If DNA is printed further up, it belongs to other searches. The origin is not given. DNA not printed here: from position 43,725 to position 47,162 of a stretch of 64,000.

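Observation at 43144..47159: AT-rich two-gene islet (type IIG RM fusion + HEPN-like protein) wedged between hemL and tRNA-Ser(GGA)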

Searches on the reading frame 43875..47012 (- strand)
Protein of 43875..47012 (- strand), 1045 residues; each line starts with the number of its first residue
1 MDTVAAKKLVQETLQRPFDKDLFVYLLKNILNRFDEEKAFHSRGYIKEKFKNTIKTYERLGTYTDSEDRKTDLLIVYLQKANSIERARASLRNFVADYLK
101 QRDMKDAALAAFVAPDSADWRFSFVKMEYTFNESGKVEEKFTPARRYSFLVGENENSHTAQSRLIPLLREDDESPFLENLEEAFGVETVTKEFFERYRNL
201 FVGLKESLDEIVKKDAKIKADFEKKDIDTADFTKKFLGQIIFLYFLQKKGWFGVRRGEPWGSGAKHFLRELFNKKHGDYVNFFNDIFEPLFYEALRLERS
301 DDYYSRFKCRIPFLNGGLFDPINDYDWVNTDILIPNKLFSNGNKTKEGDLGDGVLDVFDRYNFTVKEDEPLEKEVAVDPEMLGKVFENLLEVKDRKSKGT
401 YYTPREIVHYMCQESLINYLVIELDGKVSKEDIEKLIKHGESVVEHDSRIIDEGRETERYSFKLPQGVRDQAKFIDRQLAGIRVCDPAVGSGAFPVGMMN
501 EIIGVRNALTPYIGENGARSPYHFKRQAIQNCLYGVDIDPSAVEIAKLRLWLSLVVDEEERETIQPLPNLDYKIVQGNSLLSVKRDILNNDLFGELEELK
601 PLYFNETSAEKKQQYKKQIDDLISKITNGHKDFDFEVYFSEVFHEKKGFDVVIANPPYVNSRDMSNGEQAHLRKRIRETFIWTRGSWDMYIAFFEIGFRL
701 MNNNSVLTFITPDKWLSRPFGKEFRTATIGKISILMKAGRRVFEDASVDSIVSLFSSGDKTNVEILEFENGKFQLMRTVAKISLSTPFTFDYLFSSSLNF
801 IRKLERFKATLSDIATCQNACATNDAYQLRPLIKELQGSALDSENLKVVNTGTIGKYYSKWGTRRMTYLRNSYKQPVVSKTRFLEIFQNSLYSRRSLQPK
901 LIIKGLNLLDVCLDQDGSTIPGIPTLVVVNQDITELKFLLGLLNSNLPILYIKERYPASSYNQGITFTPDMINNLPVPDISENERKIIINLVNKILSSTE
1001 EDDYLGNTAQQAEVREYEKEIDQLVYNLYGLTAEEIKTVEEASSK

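Call 8: search_protein_families(library=pfam, proteins=[window:43875-47012:-], max_evalue=0.1)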
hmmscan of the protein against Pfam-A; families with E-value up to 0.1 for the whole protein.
window:43875-47012:- (1045 aa): 5 families
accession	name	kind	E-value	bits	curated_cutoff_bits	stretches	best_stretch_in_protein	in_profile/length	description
PF07669.17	Eco57I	-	7.7e-36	124.2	25.3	1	531-727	1-149/171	Eco57I restriction-modification methylase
PF20473.4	MmeI_Mtase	-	7.3e-09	35.6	27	1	475-710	14-197/259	MmeI, DNA-methyltransferase domain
PF02384.22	N6_Mtase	-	1.1e-07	32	20.4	0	379-412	3-39/311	N-6 DNA Methylase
PF01170.24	UPF0020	-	0.005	17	22.3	0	482-550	30-96/197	RMKL-like, methyltransferase domain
PF12950.13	TaqI_C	-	0.0055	17.4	26.5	1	889-977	34-118/118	TaqI-like C-terminal specificity domain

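Call 9: search_protein_families(library=padloc, proteins=[window:43875-47012:-], max_evalue=0.1)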
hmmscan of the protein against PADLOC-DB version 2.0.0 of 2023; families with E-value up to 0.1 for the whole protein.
window:43875-47012:- (1045 aa): 55 families (the best 25 are shown)
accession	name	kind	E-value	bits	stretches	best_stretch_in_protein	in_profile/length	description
PDLC03596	REase_MTase_IIG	-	1.9e-261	868.6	3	3-425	3-455/1148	Type IIG restriction enzyme-methyltransferase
PDLC03601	REase_MTase_IIG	-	1.9e-61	206.1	2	198-584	209-560/1110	Type IIG restriction enzyme-methyltransferase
PDLC03612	REase_MTase_IIG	-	7.1e-59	198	4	925-1042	1132-1246/1247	Type IIG restriction enzyme-methyltransferase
PDLC02643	DrmMI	-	5.5e-30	102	3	525-585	667-721/1347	DrmMI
PDLC03609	REase_MTase_IIG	-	4e-29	99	3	627-764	537-669/1066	Type IIG restriction enzyme-methyltransferase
PDLC03604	REase_MTase_IIG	-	5.3e-28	95.6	2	479-756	387-646/1011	Type IIG restriction enzyme-methyltransferase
PDLC02638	DrmMI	-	6.5e-24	82.1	2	612-709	835-932/935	DrmMI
PDLC03629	REase_MTase_IIG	-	6.8e-24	81.8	2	632-771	555-702/1182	Type IIG restriction enzyme-methyltransferase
PDLC03335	MTase_II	-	3.2e-20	70.3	1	596-803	133-350/607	Type II methyltransferase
PDLC02521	PglX|PglXI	-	4.3e-20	69.3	1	402-751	248-582/1174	PglX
PDLC03628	REase_MTase_IIG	-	1.2e-17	61.4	3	181-421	153-360/1100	Type IIG restriction enzyme-methyltransferase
PDLC02529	PglX|PglXI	-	6.4e-17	58.5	1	477-723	224-432/1189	PglX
PDLC02646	DrmMI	-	1.9e-16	57.4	2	525-584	46-99/792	DrmMI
PDLC03348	MTase_II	-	4.4e-16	56.6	4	647-717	345-411/727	Type II methyltransferase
PDLC03627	REase_MTase_IIG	-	9.4e-16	54.7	1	376-706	327-620/1136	Type IIG restriction enzyme-methyltransferase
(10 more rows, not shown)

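Call 10: search_protein_families(library=ncbifam, proteins=[window:43875-47012:-], max_evalue=0.1)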
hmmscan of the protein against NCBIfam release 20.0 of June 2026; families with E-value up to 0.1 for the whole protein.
window:43875-47012:- (1045 aa): 9 families
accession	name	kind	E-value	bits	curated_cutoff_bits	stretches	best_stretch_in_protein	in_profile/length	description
NF033452.1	BREX_1_MTaseX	exception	2e-21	75.6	500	2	645-755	504-610/1210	BREX-1 system adenine-specific DNA-methyltransferase PglX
NF033451.1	BREX_2_MTaseX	equivalog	6.9e-16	57.2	400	1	476-723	219-433/1185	BREX-2 system adenine-specific DNA-methyltransferase PglX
NF033455.1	BREX_6_MTaseX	exception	8.9e-15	53.3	900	2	451-552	298-398/1319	BREX-6 system adenine-specific DNA-methyltransferase PglX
NF033454.1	BREX_5_MTaseX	exception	3.7e-09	34.7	900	2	647-790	501-634/1404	BREX-5 system adenine-specific DNA-methyltransferase PglX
TIGR02987.1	met_A_Alw26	exception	4.5e-07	29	353.5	1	608-662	88-126/523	Alw26I/Eco31I/Esp3I family type II restriction adenine-specific DNA-methyltransferase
TIGR03534.1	RF_mod_PrmC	equivalog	4.8e-05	22.9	199.1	1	639-669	148-177/253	peptide chain release factor N(5)-glutamine methyltransferase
TIGR00536.1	hemK_fam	subfamily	0.00076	18.6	115.5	1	637-667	169-201/286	HemK family protein methyltransferase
TIGR03533.1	L3_gln_methyl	equivalog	0.0075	15.6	229.7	1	639-665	178-206/284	50S ribosomal protein L3 N(5)-glutamine methyltransferase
NF047738.1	antiphage_MADS2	equivalog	0.014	13.6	720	0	379-412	291-324/654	methylation-associated defense system DNA methyltransferase MAD2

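Call 12: search_protein_families(library=phrogs, proteins=[window:43875-47012:-], max_evalue=0.1)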
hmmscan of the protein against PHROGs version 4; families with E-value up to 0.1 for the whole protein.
window:43875-47012:- (1045 aa): 9 families
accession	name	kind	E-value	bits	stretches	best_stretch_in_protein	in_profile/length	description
phrog_16674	-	other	2.3e-18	66.3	1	639-729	665-752/1364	DNA methyltransferase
phrog_25988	-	unknown function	2.6e-18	65.7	2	524-585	660-715/1429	-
phrog_31645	-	unknown function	1.5e-16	60.7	2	311-584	316-574/1075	-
phrog_2713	-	unknown function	2.5e-08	34.4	1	371-413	162-206/520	-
phrog_3689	-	other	1.8e-05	25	1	647-717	66-121/348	DNA methyltransferase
phrog_6380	-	other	0.00018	21.6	1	641-767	119-241/382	DNA methyltransferase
phrog_1600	-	other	0.0044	16.6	1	644-734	125-207/489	DNA methyltransferase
phrog_9133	-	unknown function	0.0094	14.7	0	645-726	815-871/1259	-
phrog_5401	-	unknown function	0.054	15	1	9-83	4-75/108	-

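Call 13: search_solved_structures(query=window:43875-47012:-, max_evalue=0.001)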
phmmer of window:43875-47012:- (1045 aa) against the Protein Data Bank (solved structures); distinct sequences matched with E-value up to 0.001: 7.
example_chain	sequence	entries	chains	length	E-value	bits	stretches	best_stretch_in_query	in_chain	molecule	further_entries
7lni_A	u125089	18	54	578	2.2e-10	42.4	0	647-771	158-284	Site-specific DNA-methyltransferase (adenine-specific)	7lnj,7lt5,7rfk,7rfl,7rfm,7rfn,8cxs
8cxz_A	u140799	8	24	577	2.2e-10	42.3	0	647-771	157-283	Site-specific DNA-methyltransferase (adenine-specific)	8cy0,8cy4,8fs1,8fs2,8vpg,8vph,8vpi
7qw5_A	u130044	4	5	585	4.3e-08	34.7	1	644-769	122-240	Modification methylase BseCI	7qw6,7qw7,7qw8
1g38_A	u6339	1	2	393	2.8e-05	25.4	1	646-759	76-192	MODIFICATION METHYLASE TAQI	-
2ibs_A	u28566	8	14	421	3.2e-05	25.3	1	646-759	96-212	Modification methylase TaqI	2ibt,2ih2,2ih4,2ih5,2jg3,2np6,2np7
1aqj_A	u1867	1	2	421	3.2e-05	25.3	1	646-759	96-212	ADENINE-N6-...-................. TAQI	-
1aqi_A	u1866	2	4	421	3.2e-05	25.3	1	646-759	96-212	ADENINE-N6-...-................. TAQI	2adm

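Call 39: list_cluster_members(proteins=[P0001, window:43875-47009:-, window:41860-43140:+, window:48563-49954:+])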
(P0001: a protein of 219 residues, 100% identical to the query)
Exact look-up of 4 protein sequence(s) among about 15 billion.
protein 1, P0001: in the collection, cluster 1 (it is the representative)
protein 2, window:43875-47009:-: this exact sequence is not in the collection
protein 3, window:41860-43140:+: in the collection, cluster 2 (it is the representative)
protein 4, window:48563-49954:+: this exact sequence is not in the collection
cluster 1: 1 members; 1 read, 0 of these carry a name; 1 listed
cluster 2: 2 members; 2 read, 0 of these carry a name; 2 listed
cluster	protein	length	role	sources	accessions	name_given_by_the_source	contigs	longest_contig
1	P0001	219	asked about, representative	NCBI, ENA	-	-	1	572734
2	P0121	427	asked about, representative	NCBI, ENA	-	-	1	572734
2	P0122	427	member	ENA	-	-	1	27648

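Call 42: find_homologous_proteins(query=window:43875-47009:-, max_evalue=1e-20)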
Query window:43875-47009:- (1044 aa): 8000 proteins with E <= 1e-20 among 8000 candidates; the best 120 are listed.
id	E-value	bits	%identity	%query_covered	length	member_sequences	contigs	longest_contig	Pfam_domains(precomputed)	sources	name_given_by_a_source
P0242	0.0e+0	2367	100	100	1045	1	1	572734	PF02384.23,PF07669.18,PF20473.5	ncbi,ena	-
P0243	0.0e+0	1505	64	97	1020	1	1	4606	PF02384.23,PF07669.18,PF20473.5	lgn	-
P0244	0.0e+0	1457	62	100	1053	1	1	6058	PF02384.23,PF07669.18,PF20473.5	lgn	-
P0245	0.0e+0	1430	60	100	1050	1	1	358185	PF02384.23,PF07669.18,PF20473.5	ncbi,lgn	-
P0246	0.0e+0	1409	59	100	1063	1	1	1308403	PF02384.23,PF07669.18,PF20473.5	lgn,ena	-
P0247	0.0e+0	1372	57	100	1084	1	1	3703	PF02384.23,PF07669.18,PF20473.5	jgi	jgi:hypothetical protein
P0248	0.0e+0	1371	65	56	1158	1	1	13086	PF02384.23,PF07669.18,PF12950.14,PF20473.5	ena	-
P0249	0.0e+0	1370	67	56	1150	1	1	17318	PF02384.23,PF07669.18,PF12950.14,PF20473.5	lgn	-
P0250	0.0e+0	1355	55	100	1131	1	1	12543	PF07669.18,PF20473.5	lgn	-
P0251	0.0e+0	1355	65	56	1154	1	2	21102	PF02384.23,PF07669.18,PF20473.5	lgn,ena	-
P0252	0.0e+0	1331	55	100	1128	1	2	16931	PF02384.23,PF07669.18,PF20473.5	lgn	-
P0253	0.0e+0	1324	60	60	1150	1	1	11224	PF02384.23,PF07669.18,PF12950.14,PF20473.5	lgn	-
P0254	0.0e+0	1311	63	55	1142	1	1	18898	PF02384.23,PF07669.18,PF01170.25,PF20473.5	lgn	-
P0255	0.0e+0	1307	64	55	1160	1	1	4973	PF02384.23,PF07669.18,PF20473.5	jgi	jgi:hypothetical protein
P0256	0.0e+0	1305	64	55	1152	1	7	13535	PF02384.23,PF07669.18,PF20473.5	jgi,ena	-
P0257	0.0e+0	1303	52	99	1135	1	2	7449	PF02384.23,PF07669.18,PF12950.14,PF20473.5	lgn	-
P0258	0.0e+0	1292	57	100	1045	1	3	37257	PF02384.23,PF07669.18,PF12950.14,PF20473.5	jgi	-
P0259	0.0e+0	1291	71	72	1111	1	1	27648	PF02384.23,PF07669.18,PF12950.14,PF20473.5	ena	-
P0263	0.0e+0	1268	57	100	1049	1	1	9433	PF02384.23,PF07669.18,PF12950.14,PF20473.5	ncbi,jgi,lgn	-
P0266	0.0e+0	1261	55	99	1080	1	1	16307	PF02384.23,PF07669.18,PF12950.14,PF20473.5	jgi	-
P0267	0.0e+0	1260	59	100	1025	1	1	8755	PF02384.23,PF07669.18,PF12950.14,PF20473.5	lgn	-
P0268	0.0e+0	1258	56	99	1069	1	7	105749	PF02384.23,PF07669.18,PF12950.14,PF20473.5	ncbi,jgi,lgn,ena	jgi:hypothetical protein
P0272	0.0e+0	1239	63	82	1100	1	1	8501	PF02384.23,PF07669.18,PF12950.14,PF20473.5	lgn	-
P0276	0.0e+0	1230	57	100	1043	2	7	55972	PF02384.23,PF07669.18,PF12950.14,PF20473.5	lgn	-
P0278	0.0e+0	1226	51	99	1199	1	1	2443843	PF02384.23,PF07669.18,PF12950.14,PF20473.5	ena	-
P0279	0.0e+0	1222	68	72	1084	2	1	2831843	PF02384.23,PF07669.18,PF20473.5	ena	-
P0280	0.0e+0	1220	53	100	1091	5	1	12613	PF02384.23,PF07669.18,PF12950.14,PF20473.5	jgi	jgi:hypothetical protein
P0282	0.0e+0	1212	56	100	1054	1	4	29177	PF02384.23,PF07669.18,PF12950.14,PF20473.5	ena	-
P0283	0.0e+0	1210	67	73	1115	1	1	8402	PF02384.23,PF07669.18,PF12950.14,PF20473.5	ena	-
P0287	0.0e+0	1204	54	100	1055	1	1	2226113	PF02384.23,PF07669.18,PF12950.14,PF20473.5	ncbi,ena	-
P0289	0.0e+0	1200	54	99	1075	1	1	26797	PF02384.23,PF07669.18,PF12950.14,PF20473.5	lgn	-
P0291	0.0e+0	1198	55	100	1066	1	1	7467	PF02384.23,PF07669.18,PF12950.14,PF20473.5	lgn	-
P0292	0.0e+0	1198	54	100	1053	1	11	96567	PF02384.23,PF07669.18,PF12950.14,PF20473.5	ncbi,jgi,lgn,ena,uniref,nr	ncbi:MAG TPA: N-6 DNA methylase [Candidatus Ratteibacteria bacterium]|uniref:site-specific DNA-methy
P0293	0.0e+0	1196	55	99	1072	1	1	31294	PF02384.23,PF07669.18,PF12950.14,PF20473.5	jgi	jgi:hypothetical protein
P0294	0.0e+0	1195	68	70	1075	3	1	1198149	PF02384.23,PF07669.18,PF12950.14,PF20473.5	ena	-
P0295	0.0e+0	1195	54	100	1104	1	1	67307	PF02384.23,PF07669.18,PF12950.14,PF20473.5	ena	-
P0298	0.0e+0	1192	53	100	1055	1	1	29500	PF02384.23,PF07669.18,PF12950.14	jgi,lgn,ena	-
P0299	0.0e+0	1192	54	100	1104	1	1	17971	PF02384.23,PF07669.18,PF12950.14,PF20473.5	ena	-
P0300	0.0e+0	1191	54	100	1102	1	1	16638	PF02384.23,PF07669.18,PF12950.14,PF20473.5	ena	-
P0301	0.0e+0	1191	65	77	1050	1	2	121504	PF02384.23,PF07669.18,PF12950.14,PF20473.5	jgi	jgi:Alw26I/Eco31I/Esp3I family type II restriction m6 adenine DNA methyltransferase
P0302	0.0e+0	1189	67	69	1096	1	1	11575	PF02384.23,PF07669.18,PF12950.14,PF20473.5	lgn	-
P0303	0.0e+0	1189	54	100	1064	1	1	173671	PF02384.23,PF07669.18,PF12950.14,PF20473.5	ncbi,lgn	-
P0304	0.0e+0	1188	53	100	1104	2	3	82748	PF02384.23,PF07669.18,PF12950.14,PF20473.5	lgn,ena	-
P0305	0.0e+0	1188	66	73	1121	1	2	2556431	PF02384.23,PF07669.18,PF12950.14,PF20473.5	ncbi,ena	-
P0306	0.0e+0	1187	66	73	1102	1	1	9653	PF02384.23,PF07669.18,PF12950.14,PF20473.5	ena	-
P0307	0.0e+0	1187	54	99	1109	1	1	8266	PF02384.23,PF07669.18,PF12950.14,PF20473.5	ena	-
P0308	0.0e+0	1187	53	100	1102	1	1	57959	PF02384.23,PF07669.18,PF12950.14,PF20473.5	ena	-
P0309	0.0e+0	1186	67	73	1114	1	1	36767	PF02384.23,PF07669.18,PF12950.14,PF20473.5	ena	-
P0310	0.0e+0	1186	67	73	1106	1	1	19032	PF02384.23,PF07669.18,PF12950.14,PF20473.5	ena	-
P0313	0.0e+0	1184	63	78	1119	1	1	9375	PF02384.23,PF07669.18,PF12950.14,PF20473.5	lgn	-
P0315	0.0e+0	1184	54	100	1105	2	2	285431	PF02384.23,PF07669.18,PF12950.14,PF20473.5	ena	-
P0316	0.0e+0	1184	66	73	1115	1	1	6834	PF02384.23,PF07669.18,PF12950.14,PF20473.5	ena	-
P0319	0.0e+0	1182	53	100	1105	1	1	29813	PF02384.23,PF07669.18,PF12950.14,PF20473.5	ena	-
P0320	0.0e+0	1182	54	100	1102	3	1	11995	PF02384.23,PF07669.18,PF12950.14,PF20473.5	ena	-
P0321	0.0e+0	1181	53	100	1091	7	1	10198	PF02384.23,PF07669.18,PF12950.14,PF20473.5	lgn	-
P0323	0.0e+0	1180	57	99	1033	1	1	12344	PF02384.23,PF07669.18,PF12950.14,PF20473.5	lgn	-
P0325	0.0e+0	1179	52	98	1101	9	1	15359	PF02384.23,PF07669.18,PF12950.14,PF20473.5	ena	-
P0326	0.0e+0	1178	55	100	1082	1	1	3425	PF02384.23,PF07669.18,PF12950.14,PF20473.5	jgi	-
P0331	0.0e+0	1174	66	73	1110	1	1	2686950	PF02384.23,PF07669.18,PF12950.14,PF20473.5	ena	-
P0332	0.0e+0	1174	53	100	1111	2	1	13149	PF02384.23,PF07669.18,PF12950.14,PF20473.5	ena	-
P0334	0.0e+0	1174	67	72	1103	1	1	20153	PF02384.23,PF07669.18,PF12950.14,PF20473.5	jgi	-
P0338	0.0e+0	1173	65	73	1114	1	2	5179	PF02384.23,PF07669.18,PF12950.14,PF20473.5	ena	-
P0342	0.0e+0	1171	56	100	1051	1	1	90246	PF02384.23,PF07669.18,PF12950.14,PF01170.25,PF20473.5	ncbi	ncbi:MAG: Eco57I restriction-modification methylase domain-containing protein [Thermoleophilia bacte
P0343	0.0e+0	1171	54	99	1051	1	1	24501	PF02384.23,PF07669.18,PF12950.14,PF20473.5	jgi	jgi:hypothetical protein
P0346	0.0e+0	1170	53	100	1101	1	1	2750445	PF02384.23,PF07669.18,PF12950.14,PF20473.5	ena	-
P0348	0.0e+0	1169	54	100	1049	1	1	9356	PF02384.23,PF07669.18,PF12950.14,PF01170.25,PF20473.5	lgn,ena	-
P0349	0.0e+0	1168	62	83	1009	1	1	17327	PF02384.23,PF07669.18,PF12950.14,PF20473.5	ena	-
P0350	0.0e+0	1168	66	73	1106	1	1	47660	PF02384.23,PF07669.18,PF12950.14,PF20473.5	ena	-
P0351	0.0e+0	1168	53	99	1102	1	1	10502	PF02384.23,PF07669.18,PF12950.14,PF20473.5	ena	-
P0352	0.0e+0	1168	53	100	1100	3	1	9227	PF02384.23,PF07669.18,PF12950.14,PF20473.5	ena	-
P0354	0.0e+0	1167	66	73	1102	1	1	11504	PF02384.23,PF07669.18,PF12950.14,PF20473.5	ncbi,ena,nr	ncbi:MAG: Eco57I restriction-modification methylase domain-containing protein [Candidatus Poribacter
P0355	0.0e+0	1167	65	73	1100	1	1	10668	PF02384.23,PF07669.18,PF12950.14,PF20473.5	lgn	-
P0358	0.0e+0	1166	55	99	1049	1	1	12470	PF02384.23,PF07669.18,PF12950.14,PF20473.5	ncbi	-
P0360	0.0e+0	1163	65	73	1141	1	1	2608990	PF02384.23,PF07669.18,PF12950.14,PF20473.5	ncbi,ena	-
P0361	0.0e+0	1163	54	99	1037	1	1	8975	PF02384.23,PF07669.18,PF12950.14,PF20473.5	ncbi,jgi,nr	ncbi:MAG: Eco57I restriction-modification methylase domain-containing protein [Deltaproteobacteria b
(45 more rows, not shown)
